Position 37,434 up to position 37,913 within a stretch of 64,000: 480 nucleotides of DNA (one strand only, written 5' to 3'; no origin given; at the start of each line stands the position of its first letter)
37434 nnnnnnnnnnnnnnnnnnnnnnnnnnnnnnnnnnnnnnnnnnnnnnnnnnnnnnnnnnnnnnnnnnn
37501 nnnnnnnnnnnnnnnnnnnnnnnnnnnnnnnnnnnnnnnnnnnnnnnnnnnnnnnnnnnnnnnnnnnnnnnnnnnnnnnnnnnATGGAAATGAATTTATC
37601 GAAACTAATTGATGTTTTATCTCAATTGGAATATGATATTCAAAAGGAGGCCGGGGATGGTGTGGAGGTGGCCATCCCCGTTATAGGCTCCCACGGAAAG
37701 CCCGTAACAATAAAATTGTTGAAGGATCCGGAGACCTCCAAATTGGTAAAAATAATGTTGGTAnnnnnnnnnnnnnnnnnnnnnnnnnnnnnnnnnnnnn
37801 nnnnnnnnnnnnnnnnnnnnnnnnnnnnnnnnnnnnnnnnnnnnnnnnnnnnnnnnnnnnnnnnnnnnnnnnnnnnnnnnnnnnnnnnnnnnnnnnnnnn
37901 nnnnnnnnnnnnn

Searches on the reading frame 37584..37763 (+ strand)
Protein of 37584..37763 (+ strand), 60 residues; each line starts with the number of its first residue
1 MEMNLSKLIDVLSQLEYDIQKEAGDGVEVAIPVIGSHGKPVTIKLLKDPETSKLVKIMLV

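Call 47: search_protein_families(library=phrogs, alignment_id=A5, max_evalue=0.001)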
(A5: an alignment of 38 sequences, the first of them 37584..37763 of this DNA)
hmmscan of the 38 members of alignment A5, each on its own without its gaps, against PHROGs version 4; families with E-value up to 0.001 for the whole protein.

A. member 1, window:37584-37763:+ (60 aa): 0 families

B. families by the number of members that match (of 38 scanned): 27 families (the first 25 are shown)
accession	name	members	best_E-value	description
phrog_1550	-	1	9.4e-54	QueC-like queuosine biosynthesis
phrog_77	-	1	5.3e-53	SbcC-like subunit of palindrome specific endonuclease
phrog_5889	-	1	5.3e-40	-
phrog_2071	-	1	1.3e-35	ATPase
phrog_1238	-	1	1.4e-29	phosphoheptose isomerase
phrog_1374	-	1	3.1e-22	-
phrog_2107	-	1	3.4e-21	thymidylate kinase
phrog_139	-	1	4.4e-15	deoxynucleoside monophosphate kinase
phrog_19058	-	1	4.6e-14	-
phrog_20637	-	1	5.5e-14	-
phrog_10428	-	1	4.2e-12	L-glutamine-D-fructose-6-phosphate aminotransferase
phrog_505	-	1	9e-12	polynucleotide kinase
phrog_1663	-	1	5e-11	dCTP deaminase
phrog_224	-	1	1.2e-10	single strand DNA binding protein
phrog_24386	-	1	1e-09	-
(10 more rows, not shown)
